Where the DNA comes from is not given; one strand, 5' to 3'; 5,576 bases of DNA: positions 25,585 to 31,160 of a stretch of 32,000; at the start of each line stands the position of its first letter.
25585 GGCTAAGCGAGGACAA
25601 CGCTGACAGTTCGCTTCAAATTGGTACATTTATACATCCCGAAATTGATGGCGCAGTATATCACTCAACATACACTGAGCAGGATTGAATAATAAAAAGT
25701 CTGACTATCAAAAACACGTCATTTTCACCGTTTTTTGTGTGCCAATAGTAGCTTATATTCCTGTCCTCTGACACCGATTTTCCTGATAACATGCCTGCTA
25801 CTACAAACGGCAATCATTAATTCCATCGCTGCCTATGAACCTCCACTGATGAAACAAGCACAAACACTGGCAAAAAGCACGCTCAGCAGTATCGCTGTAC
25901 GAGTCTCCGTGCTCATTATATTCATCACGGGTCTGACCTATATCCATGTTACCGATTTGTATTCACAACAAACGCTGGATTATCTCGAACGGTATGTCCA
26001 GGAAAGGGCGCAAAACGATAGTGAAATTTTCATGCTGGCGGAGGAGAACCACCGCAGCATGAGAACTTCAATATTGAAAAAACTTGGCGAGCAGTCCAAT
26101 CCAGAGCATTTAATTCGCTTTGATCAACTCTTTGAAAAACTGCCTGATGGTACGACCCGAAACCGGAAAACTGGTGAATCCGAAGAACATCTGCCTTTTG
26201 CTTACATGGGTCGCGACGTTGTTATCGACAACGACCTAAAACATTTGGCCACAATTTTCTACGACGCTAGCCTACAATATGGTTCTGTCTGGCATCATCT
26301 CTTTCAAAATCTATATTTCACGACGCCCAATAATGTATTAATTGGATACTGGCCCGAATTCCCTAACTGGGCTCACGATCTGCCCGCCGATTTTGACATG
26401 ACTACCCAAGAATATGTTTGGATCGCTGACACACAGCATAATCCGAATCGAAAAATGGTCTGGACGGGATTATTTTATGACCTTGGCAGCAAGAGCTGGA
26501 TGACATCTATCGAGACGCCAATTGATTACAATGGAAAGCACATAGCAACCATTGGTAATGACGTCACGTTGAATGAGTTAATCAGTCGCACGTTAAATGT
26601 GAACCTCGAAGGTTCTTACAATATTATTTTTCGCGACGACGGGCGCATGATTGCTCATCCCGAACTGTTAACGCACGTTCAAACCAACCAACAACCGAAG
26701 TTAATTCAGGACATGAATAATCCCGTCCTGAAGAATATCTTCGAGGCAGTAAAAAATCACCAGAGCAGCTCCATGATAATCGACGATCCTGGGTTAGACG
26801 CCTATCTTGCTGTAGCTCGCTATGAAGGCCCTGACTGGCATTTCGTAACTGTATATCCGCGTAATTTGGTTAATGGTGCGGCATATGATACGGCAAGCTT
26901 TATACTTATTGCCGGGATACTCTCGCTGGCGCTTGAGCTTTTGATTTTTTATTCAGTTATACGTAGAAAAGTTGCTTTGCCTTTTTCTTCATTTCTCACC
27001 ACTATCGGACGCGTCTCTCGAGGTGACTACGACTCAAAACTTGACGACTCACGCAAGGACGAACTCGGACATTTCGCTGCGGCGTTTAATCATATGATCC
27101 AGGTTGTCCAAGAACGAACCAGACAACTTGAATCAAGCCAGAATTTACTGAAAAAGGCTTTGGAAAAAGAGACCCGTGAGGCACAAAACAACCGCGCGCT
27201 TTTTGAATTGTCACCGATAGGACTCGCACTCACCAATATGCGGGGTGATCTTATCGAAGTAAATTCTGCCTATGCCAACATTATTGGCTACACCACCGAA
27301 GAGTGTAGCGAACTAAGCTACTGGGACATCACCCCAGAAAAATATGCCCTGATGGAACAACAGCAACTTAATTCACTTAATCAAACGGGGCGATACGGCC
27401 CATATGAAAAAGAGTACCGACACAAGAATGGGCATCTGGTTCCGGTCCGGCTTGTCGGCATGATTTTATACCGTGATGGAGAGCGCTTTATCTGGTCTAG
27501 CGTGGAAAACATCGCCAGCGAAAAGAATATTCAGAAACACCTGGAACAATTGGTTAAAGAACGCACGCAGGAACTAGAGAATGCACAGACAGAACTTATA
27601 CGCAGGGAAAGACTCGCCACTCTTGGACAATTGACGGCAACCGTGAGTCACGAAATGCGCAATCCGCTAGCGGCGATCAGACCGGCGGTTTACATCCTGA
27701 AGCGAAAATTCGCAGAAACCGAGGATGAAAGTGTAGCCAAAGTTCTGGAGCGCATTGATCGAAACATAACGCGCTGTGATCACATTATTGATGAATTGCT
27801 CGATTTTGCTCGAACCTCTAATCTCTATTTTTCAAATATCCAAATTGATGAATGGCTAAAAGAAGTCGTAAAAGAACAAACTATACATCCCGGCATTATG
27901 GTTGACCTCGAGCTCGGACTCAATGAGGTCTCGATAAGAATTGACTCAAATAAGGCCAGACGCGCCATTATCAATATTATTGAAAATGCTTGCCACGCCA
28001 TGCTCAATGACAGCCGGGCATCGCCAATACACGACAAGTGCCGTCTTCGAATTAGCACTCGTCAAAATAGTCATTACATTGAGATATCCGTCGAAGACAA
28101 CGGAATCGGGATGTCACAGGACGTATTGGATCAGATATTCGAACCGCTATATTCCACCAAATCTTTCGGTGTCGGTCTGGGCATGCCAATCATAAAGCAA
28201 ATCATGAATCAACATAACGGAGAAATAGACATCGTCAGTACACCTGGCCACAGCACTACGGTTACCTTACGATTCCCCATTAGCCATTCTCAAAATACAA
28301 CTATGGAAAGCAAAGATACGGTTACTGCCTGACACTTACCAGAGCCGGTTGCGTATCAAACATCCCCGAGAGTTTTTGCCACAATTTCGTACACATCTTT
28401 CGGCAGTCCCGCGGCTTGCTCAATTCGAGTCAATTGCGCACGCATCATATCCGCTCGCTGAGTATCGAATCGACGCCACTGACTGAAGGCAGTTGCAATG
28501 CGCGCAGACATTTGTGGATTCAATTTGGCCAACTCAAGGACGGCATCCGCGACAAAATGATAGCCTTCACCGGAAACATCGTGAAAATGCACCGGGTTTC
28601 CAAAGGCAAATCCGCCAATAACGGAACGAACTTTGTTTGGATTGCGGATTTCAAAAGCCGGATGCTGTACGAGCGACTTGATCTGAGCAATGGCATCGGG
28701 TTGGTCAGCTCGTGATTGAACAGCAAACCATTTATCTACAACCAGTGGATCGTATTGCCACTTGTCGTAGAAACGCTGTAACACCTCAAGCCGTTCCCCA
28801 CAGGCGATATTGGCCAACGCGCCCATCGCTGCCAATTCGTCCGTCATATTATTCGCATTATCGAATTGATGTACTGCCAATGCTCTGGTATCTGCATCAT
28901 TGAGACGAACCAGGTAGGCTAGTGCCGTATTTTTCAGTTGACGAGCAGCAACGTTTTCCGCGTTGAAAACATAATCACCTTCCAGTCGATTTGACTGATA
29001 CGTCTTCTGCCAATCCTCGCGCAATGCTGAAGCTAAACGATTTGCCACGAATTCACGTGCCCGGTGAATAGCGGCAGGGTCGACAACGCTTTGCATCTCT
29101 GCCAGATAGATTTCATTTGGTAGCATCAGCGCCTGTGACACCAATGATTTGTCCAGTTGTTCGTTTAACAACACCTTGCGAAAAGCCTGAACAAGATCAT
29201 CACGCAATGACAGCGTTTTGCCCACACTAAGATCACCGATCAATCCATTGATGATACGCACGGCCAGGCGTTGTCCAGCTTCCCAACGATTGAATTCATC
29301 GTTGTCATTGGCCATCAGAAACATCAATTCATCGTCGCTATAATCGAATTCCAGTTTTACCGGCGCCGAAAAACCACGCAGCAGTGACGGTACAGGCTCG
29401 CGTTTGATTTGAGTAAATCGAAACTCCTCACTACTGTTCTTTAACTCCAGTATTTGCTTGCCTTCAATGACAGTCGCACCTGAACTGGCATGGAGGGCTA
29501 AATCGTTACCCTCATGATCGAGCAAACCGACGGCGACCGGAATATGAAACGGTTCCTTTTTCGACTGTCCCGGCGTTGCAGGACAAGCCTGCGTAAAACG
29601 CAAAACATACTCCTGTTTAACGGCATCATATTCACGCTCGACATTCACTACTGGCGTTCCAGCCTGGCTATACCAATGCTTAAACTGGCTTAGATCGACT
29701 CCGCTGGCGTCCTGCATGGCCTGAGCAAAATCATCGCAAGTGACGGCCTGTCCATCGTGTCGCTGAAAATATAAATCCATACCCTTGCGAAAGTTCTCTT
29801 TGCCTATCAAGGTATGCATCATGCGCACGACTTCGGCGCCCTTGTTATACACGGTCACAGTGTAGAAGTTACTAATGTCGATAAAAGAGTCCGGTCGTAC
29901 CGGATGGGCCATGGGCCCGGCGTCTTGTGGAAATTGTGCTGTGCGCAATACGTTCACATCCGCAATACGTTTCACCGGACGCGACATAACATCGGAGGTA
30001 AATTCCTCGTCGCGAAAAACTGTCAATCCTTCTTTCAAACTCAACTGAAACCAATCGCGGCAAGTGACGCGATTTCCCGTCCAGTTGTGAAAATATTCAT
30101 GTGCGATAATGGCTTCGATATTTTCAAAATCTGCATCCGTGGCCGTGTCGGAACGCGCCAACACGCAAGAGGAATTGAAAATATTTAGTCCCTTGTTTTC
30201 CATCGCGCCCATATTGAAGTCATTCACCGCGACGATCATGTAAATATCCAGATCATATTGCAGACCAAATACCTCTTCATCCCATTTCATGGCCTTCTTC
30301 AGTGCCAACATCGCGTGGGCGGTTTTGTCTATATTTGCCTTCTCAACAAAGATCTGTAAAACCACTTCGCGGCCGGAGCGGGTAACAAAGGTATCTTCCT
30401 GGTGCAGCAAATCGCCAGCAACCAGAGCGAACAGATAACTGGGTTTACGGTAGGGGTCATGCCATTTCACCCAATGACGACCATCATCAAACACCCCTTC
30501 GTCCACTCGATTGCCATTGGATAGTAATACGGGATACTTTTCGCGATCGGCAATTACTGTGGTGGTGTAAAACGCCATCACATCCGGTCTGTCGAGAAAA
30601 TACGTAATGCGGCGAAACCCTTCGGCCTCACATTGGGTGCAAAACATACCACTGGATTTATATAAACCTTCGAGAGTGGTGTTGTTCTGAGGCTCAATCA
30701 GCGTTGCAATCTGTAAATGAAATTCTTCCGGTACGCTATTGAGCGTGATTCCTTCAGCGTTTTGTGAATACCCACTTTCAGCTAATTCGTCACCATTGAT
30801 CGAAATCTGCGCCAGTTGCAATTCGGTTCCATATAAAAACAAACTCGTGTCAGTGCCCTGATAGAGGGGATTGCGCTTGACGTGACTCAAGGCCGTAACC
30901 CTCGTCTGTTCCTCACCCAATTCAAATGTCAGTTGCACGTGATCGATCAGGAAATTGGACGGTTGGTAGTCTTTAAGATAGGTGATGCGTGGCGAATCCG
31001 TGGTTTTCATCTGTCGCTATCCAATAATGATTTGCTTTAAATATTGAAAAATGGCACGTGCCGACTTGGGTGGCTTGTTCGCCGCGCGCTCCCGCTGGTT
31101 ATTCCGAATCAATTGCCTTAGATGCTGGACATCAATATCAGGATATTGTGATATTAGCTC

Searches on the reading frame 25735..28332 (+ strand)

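Call 14: search_protein_families(library=ncbifam, proteins=[window:25735-28332:+], max_evalue=0.00001)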
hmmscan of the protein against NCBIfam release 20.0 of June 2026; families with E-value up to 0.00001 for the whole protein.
window:25735-28332:+ (865 aa): 83 families (the best 25 are shown)
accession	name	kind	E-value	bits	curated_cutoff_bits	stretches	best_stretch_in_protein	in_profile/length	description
NF008468.0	PRK11360.1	equivalog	9.2e-56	189.4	646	1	613-855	379-614/616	two-component system sensor histidine kinase AtoS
NF011874.0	PRK15347.1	equivalog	9.9e-41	139.7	852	2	238-485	168-393/921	two component system sensor kinase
NF007688.0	PRK10364.1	equivalog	4.7e-40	137.7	479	1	614-854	224-456/460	two-component system sensor histidine kinase ZraS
NF047794.1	HisKinPtgB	equivalog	8.5e-40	136.6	1000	2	598-847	407-653/656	two-component system sensor histidine kinase PgtB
NF010411.0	PRK13837.1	equivalog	2.6e-37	128.3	647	1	610-859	430-685/828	two-component system VirA-like sensor kinase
NF047874.1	MASE3_PAS_HK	subfamily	3.3e-34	118.7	560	1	449-860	230-636/655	MASE3 domain-containing sensor histidine kinase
NF046044.1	PnpS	equivalog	5.5e-32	111.2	400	1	634-848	174-390/390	two-component system histidine kinase PnpS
NF033092.0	HK_WalK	equivalog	2.6e-31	108.9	725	2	633-848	375-593/594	cell wall metabolism sensor histidine kinase WalK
NF047496.1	HK_LIC11548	equivalog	6.7e-30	104.4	750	1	611-834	341-574/589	LIC_11548 family sensor histidine kinase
NF010076.0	PRK13557.1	subfamily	1e-29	103.4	631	1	616-861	149-406/540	histidine kinase famiy protein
NF053867.1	SprKinKinDBac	equivalog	1.7e-29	102.7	775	1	606-851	266-499/500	sporulation kinase KinD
NF007004.0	PRK09467.1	equivalog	8.8e-29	100.6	415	1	633-849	235-436/440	two-component system sensor histidine kinase EnvZ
NF047497.1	HK_LIC_12097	equivalog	2.9e-28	98.6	500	1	597-849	119-366/367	LIC_12097 family sensor histidine kinase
NF052574.1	HisKinEspCMyxo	equivalog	2.2e-27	95.6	1200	1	601-860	389-648/785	serine histidine kinase EspC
NF040691.1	MtrAB_MtrB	equivalog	1.4e-26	93.7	450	2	617-854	257-497/507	MtrAB system histidine kinase MtrB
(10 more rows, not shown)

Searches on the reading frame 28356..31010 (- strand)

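Call 14: search_protein_families(library=ncbifam, proteins=[window:28356-31010:-], max_evalue=0.00001)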
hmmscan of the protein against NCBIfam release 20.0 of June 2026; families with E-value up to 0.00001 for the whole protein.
window:28356-31010:- (884 aa): 3 families
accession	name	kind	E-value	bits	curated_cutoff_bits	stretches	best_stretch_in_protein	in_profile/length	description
TIGR02414.1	pepN_proteo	equivalog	0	1299.4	718.2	1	14-881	1-868/868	aminopeptidase N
TIGR02412.1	pepN_strep_liv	equivalog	6e-45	153.9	591.2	1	32-512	28-494/832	aminopeptidase N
TIGR02411.1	leuko_A4_hydro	equivalog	5.9e-20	71.5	761.7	1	123-434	126-419/600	leukotriene-A(4) hydrolase/aminopeptidase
